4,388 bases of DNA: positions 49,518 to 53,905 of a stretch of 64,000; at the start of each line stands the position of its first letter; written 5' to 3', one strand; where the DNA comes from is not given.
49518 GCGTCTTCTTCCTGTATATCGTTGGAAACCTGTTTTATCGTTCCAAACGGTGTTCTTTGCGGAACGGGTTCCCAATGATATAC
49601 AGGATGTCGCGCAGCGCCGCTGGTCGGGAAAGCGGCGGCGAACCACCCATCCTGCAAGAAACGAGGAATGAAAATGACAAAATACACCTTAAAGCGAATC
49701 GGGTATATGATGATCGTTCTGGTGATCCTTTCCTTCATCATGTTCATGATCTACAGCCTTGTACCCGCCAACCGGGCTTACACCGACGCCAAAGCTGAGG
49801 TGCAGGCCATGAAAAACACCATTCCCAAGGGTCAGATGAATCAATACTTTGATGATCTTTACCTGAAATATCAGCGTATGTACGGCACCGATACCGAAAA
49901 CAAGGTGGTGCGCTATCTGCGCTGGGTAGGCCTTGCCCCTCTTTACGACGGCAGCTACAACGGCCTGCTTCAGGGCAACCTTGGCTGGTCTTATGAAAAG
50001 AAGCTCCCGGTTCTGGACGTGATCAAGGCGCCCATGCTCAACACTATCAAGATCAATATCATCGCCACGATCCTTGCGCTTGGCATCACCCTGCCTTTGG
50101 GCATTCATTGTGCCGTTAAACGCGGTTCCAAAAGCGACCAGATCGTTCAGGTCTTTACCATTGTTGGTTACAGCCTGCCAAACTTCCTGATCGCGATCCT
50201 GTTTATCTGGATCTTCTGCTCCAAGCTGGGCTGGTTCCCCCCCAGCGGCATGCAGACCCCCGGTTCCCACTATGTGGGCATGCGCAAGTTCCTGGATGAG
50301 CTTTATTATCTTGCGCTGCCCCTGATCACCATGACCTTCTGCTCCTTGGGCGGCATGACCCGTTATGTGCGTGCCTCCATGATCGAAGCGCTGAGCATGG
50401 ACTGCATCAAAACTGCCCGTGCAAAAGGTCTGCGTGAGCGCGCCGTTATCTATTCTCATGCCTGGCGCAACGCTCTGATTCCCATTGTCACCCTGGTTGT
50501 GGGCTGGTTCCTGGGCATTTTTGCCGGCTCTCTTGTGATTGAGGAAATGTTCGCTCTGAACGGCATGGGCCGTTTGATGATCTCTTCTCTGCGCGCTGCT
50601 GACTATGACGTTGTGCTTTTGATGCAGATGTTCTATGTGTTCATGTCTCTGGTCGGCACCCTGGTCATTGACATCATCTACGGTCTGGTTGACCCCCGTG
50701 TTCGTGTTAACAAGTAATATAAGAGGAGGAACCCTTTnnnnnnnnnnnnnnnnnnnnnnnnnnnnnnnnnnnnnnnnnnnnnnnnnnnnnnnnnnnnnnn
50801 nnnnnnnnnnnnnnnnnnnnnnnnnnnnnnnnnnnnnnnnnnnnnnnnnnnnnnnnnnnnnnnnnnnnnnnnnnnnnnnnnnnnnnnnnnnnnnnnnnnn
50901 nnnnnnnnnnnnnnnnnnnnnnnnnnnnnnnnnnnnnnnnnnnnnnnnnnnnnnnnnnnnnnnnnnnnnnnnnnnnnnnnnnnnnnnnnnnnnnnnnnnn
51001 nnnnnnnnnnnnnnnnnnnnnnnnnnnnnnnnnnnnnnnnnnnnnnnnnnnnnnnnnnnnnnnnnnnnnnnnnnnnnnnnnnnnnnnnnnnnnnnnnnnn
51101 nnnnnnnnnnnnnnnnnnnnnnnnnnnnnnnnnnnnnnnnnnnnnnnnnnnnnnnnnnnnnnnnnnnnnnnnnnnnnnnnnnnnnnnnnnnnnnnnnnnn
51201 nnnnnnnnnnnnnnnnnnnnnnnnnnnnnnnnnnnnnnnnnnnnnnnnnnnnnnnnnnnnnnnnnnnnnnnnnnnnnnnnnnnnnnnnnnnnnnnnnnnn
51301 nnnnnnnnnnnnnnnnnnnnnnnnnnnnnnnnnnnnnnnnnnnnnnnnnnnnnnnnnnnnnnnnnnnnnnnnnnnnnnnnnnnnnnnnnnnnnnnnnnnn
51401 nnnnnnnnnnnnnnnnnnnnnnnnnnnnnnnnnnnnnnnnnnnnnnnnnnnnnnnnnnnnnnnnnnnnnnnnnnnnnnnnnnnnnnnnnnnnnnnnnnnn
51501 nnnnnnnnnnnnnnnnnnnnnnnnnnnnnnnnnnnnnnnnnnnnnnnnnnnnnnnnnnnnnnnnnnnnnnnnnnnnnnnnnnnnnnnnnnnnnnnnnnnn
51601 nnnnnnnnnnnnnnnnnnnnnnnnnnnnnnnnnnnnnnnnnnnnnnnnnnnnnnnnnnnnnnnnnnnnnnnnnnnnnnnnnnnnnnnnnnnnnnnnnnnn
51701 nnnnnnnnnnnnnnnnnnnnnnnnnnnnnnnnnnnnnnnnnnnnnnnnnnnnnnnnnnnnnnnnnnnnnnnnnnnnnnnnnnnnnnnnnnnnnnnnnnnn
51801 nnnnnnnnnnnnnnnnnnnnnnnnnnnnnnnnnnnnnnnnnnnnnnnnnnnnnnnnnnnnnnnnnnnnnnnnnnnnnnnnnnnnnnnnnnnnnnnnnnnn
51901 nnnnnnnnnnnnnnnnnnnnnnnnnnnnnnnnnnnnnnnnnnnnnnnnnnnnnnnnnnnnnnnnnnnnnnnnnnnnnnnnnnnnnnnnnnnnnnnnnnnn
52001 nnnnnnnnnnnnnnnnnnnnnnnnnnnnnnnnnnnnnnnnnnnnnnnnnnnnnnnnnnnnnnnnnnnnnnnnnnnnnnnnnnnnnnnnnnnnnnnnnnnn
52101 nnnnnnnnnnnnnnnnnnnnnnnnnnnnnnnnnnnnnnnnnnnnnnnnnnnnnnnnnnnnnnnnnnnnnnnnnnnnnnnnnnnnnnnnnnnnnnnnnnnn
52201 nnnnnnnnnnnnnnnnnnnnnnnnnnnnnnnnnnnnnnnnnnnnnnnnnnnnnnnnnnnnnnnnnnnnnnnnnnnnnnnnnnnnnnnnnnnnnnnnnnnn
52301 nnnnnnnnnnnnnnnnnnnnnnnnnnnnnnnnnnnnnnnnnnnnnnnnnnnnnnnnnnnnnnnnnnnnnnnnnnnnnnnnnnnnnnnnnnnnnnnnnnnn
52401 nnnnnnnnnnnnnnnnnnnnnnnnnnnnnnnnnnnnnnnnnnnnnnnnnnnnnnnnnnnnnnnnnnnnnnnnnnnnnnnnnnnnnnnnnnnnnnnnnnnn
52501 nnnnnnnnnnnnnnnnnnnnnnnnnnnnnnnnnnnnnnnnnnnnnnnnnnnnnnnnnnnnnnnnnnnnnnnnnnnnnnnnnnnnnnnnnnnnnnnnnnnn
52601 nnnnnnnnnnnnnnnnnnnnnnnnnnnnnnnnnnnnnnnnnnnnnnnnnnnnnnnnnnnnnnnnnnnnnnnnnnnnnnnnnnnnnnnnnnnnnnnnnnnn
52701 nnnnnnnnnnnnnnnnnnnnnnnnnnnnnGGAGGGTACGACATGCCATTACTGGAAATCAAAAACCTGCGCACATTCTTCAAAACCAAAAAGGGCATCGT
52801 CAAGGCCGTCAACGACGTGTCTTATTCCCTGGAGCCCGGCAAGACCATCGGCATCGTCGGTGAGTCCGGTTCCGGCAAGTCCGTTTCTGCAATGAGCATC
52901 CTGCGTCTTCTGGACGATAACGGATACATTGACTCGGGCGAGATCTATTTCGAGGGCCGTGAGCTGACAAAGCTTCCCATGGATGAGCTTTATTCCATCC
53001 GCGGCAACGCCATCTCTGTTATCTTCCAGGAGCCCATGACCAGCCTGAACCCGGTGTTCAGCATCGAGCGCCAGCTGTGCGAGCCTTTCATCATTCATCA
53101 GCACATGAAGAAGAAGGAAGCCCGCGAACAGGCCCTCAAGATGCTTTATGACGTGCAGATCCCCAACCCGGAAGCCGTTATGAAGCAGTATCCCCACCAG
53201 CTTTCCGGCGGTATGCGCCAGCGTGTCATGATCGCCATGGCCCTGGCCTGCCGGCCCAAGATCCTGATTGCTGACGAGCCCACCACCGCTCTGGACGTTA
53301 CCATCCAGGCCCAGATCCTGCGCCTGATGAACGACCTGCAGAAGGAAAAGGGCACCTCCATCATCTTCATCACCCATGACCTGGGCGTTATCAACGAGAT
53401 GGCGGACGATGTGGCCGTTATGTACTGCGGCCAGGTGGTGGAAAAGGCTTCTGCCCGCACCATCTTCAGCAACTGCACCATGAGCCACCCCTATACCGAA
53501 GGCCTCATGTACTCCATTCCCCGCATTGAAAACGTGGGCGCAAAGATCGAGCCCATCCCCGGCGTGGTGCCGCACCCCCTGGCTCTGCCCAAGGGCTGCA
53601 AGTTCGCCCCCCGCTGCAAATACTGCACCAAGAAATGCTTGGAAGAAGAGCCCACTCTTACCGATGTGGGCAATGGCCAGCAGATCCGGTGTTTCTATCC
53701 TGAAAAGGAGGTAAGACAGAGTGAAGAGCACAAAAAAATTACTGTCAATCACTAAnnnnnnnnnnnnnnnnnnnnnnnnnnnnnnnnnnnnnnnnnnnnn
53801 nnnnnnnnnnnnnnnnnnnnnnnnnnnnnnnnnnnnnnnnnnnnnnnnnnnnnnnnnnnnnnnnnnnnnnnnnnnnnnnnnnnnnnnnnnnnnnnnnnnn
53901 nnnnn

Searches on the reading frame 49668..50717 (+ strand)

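Call 44: search_protein_families(library=pfam, proteins=[window:49668-50717:+], max_evalue=0.001)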
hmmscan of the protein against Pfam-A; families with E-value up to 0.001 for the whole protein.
window:49668-50717:+ (349 aa): 1 family
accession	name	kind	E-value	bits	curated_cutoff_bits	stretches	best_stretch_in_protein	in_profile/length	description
PF00528.27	BPD_transp_1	-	4.8e-37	127.9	26.4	1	142-346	2-183/184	Binding-protein-dependent transport system inner membrane component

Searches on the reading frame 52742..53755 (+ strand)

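Call 44: search_protein_families(library=pfam, proteins=[window:52742-53755:+], max_evalue=0.001)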
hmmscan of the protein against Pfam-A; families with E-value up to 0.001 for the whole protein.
window:52742-53755:+ (337 aa): 5 families
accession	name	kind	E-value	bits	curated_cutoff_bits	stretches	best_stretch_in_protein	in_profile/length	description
PF00005.33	ABC_tran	-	3e-30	106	25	1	23-182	1-137/137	ABC transporter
PF08352.17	oligo_HPY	-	3.2e-17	63.1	27.1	1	233-299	1-65/65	Oligopeptide/dipeptide transporter, C-terminal region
PF13304.12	AAA_21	-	4.2e-09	37.3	27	1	149-218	233-304/304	AAA domain, putative AbiEii toxin, Type IV TA system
PF02463.25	SMC_N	-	3.4e-05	23.8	40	1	35-227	26-212/220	RecF/RecN/SMC N terminal domain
PF13401.12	AAA_22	-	0.00085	20.1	27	0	37-210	9-121/130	AAA domain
